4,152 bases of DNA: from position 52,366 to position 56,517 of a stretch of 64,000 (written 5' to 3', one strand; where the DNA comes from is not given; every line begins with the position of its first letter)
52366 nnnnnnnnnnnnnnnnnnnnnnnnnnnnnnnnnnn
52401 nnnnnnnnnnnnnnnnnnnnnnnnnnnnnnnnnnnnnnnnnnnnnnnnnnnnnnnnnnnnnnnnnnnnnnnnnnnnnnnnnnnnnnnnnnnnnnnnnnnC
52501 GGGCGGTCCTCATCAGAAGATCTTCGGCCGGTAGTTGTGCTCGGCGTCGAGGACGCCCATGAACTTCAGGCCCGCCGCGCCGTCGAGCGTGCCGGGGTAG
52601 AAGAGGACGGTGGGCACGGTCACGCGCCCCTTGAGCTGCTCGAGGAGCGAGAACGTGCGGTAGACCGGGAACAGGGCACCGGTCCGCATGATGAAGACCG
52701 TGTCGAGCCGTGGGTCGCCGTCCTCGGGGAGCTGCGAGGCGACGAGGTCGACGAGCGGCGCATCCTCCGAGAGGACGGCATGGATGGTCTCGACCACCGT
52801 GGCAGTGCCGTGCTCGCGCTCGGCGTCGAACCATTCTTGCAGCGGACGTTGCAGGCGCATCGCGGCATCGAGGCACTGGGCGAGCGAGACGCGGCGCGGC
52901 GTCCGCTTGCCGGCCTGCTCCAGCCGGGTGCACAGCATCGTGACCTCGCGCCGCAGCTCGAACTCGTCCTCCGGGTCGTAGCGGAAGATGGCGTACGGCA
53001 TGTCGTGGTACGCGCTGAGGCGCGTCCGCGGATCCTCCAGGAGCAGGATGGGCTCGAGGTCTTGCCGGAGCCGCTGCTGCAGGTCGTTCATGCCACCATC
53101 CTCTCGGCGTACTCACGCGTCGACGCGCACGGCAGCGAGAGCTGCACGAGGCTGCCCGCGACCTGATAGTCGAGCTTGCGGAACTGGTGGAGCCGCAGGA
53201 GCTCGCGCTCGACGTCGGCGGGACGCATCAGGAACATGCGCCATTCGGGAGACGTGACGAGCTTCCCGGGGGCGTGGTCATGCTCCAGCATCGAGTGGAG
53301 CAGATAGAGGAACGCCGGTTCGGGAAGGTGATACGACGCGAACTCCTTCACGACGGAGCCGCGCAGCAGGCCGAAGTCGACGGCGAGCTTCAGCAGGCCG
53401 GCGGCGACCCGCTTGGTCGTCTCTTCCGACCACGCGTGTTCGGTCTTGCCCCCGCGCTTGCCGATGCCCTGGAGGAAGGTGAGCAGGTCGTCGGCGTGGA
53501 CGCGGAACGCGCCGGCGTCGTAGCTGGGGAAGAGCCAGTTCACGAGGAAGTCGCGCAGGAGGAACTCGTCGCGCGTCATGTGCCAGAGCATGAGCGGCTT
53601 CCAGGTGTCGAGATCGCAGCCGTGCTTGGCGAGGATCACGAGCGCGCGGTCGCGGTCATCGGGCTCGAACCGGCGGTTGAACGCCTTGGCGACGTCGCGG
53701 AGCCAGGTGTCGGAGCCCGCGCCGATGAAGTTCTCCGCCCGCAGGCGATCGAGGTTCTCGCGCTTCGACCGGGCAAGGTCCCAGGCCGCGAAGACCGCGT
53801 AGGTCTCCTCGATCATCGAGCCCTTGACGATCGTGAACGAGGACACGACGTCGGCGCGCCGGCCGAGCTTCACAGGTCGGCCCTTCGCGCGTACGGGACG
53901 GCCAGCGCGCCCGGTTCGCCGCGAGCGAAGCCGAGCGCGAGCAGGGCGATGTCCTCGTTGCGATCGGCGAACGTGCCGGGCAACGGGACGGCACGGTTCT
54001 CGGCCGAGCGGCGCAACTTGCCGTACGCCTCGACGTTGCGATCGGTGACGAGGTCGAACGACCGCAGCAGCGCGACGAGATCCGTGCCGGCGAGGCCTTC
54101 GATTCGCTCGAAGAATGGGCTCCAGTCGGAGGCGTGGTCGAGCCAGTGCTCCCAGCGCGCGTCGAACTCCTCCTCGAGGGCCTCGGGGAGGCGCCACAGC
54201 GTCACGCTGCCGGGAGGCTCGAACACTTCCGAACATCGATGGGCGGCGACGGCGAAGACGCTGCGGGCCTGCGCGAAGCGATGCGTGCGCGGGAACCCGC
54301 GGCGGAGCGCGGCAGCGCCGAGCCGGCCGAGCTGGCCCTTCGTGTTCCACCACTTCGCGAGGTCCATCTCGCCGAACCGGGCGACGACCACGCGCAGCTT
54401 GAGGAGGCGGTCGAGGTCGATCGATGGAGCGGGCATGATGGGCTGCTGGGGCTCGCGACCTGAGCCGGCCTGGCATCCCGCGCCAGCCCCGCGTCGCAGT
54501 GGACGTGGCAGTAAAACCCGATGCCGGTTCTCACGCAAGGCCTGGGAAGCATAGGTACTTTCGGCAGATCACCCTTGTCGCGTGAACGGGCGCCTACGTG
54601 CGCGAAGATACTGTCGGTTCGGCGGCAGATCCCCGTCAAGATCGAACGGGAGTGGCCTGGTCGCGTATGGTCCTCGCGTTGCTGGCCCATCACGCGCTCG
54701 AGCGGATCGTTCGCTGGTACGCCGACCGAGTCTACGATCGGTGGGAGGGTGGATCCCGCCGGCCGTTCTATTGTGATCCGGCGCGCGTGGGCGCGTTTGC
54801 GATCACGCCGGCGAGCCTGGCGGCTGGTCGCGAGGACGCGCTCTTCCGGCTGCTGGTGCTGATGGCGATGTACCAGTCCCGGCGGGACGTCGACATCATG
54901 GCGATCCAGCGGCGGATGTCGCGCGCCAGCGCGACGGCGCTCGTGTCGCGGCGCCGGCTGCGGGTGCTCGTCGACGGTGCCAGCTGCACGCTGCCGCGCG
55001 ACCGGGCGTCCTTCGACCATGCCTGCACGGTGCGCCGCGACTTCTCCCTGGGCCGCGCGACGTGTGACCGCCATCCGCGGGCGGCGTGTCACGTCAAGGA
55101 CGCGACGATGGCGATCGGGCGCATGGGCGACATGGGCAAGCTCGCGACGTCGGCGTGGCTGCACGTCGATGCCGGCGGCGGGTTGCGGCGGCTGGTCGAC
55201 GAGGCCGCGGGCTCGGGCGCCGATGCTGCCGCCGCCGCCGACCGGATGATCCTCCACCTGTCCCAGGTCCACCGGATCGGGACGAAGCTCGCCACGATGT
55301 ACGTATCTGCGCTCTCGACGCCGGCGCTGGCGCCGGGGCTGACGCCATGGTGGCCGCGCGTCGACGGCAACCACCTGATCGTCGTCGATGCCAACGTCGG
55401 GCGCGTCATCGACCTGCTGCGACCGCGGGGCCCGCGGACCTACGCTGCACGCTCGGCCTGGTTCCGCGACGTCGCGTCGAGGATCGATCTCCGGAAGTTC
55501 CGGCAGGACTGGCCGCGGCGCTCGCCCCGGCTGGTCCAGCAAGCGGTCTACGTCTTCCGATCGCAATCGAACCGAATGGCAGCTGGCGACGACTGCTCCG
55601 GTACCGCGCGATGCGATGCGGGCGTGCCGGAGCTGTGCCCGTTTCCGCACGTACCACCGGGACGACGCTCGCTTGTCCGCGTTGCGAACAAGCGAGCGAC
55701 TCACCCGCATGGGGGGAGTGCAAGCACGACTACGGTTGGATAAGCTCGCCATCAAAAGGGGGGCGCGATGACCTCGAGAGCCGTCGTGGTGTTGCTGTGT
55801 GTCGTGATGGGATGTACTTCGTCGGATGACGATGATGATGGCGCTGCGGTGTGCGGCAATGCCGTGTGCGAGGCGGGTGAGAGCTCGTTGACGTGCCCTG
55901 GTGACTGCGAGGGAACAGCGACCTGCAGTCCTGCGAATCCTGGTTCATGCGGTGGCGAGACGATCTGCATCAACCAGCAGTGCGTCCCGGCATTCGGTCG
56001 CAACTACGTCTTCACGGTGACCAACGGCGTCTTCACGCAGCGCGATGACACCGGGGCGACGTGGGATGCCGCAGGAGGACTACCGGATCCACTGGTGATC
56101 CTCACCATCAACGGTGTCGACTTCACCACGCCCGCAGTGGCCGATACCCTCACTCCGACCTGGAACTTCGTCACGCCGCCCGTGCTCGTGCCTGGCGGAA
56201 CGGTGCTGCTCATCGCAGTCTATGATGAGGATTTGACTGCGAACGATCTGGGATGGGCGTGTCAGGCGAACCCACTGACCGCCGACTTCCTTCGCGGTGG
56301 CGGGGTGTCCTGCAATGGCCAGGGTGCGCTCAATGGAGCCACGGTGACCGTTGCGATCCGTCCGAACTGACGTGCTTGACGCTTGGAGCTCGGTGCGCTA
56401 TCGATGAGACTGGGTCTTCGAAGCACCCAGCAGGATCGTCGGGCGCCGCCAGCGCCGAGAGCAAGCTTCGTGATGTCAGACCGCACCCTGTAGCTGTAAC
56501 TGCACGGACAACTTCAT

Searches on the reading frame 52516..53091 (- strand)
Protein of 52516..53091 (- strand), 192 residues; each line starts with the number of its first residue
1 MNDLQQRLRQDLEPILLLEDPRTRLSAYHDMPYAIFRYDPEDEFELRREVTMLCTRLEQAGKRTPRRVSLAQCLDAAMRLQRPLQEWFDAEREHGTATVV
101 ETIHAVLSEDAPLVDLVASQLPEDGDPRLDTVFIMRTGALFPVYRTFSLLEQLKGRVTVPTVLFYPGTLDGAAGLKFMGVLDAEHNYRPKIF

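Call 8: search_protein_families(library=ncbifam, proteins=[window:52516-53091:-], max_evalue=0.01)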
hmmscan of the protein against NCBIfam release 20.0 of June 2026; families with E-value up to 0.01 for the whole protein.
window:52516-53091:- (192 aa): 0 families

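Call 9: search_protein_families(library=padloc, proteins=[window:52516-53091:-], max_evalue=0.01)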
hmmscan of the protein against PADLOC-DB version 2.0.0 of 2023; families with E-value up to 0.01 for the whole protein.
window:52516-53091:- (192 aa): 10 families
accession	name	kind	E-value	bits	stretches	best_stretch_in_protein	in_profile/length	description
PDLC02459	BrxB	-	4.9e-57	191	1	1-192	4-203/203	BrxB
PDLC02464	BrxB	-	5.9e-46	152.6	1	114-192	1-79/79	BrxB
PDLC02463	BrxB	-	3.9e-20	70.7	1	26-188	26-185/193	BrxB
PDLC02465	BrxB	-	4.2e-12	44.6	1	36-188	32-184/190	BrxB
PDLC02469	BrxB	-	2.2e-06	25.4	1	37-171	33-159/184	BrxB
PDLC02461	BrxB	-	8.8e-06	23.5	1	35-170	38-169/200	BrxB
PDLC02466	BrxB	-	2.7e-05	22.2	1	33-173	32-166/185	BrxB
PDLC02468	BrxB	-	3.8e-05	22.1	1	84-188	20-126/135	BrxB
PDLC02462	BrxB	-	6.5e-05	20.9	1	31-188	27-194/202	BrxB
PDLC02467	BrxB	-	0.0077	14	1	93-179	88-171/193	BrxB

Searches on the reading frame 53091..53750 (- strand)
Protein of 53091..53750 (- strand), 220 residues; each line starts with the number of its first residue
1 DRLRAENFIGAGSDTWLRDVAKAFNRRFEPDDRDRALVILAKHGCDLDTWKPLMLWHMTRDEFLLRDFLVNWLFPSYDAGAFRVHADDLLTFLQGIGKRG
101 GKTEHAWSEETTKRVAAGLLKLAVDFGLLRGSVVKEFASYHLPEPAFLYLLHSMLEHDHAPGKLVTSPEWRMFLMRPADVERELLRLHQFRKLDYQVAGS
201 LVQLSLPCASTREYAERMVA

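Call 8: search_protein_families(library=ncbifam, proteins=[window:53091-53750:-], max_evalue=0.01)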
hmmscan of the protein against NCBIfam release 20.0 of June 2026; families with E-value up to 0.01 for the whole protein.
window:53091-53750:- (220 aa): 0 families

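Call 9: search_protein_families(library=padloc, proteins=[window:53091-53750:-], max_evalue=0.01)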
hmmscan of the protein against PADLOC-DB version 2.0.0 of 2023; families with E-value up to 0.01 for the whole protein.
window:53091-53750:- (220 aa): 5 families
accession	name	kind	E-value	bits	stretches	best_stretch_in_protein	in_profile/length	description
PDLC02454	BrxA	-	1.4e-94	314.1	1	1-220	43-264/264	BrxA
PDLC02445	BrxA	-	3.3e-23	80.7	1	17-214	55-255/262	BrxA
PDLC02458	BrxA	-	1.1e-07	29.6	1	47-186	86-220/258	BrxA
PDLC02438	BrxA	-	5.7e-05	21.1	1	47-132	80-164/200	BrxA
PDLC02451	BrxA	-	0.00024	19.3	1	5-131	43-165/201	BrxA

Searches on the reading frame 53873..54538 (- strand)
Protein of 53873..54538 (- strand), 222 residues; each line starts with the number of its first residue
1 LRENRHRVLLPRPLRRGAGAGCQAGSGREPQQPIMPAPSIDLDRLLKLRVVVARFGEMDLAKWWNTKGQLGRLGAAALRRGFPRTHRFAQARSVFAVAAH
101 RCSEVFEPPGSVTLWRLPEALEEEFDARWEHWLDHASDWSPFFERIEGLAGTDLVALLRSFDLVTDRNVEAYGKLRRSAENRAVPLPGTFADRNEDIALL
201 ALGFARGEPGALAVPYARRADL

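Call 8: search_protein_families(library=ncbifam, proteins=[window:53873-54538:-], max_evalue=0.01)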
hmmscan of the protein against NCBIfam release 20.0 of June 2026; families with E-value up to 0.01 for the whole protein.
window:53873-54538:- (222 aa): 2 families
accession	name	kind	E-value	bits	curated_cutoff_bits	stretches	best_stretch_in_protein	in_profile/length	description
NF033447.1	BrxE_fam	subfamily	1.2e-46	159.2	40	1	42-218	1-169/169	BrxE family protein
NF033448.0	BREX_6_BrxE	equivalog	7.9e-09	35.7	80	1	41-138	4-108/182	BREX-6 system BrxE protein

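Call 9: search_protein_families(library=padloc, proteins=[window:53873-54538:-], max_evalue=0.01)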
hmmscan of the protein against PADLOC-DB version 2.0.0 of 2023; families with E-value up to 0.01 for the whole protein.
window:53873-54538:- (222 aa): 1 family
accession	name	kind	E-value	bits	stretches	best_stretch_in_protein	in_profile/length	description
PDLC02495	BrxE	-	0.00018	19.4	1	37-104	12-82/197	BrxE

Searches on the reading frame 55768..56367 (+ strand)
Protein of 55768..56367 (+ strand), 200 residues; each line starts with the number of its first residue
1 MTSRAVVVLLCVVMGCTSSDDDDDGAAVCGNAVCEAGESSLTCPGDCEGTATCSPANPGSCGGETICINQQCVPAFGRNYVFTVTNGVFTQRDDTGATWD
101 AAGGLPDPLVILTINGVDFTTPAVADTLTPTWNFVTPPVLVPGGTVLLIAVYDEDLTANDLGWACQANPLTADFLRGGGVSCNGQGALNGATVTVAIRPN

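Call 81: search_protein_families(library=pfam, proteins=[window:55768-56367:+], max_evalue=0.001)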
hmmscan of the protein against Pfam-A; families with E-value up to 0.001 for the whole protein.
window:55768-56367:+ (200 aa): 1 family
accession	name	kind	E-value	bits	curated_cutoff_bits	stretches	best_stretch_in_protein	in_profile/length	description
PF00168.36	C2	-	6e-05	23.7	22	1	103-164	19-85/104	C2 domain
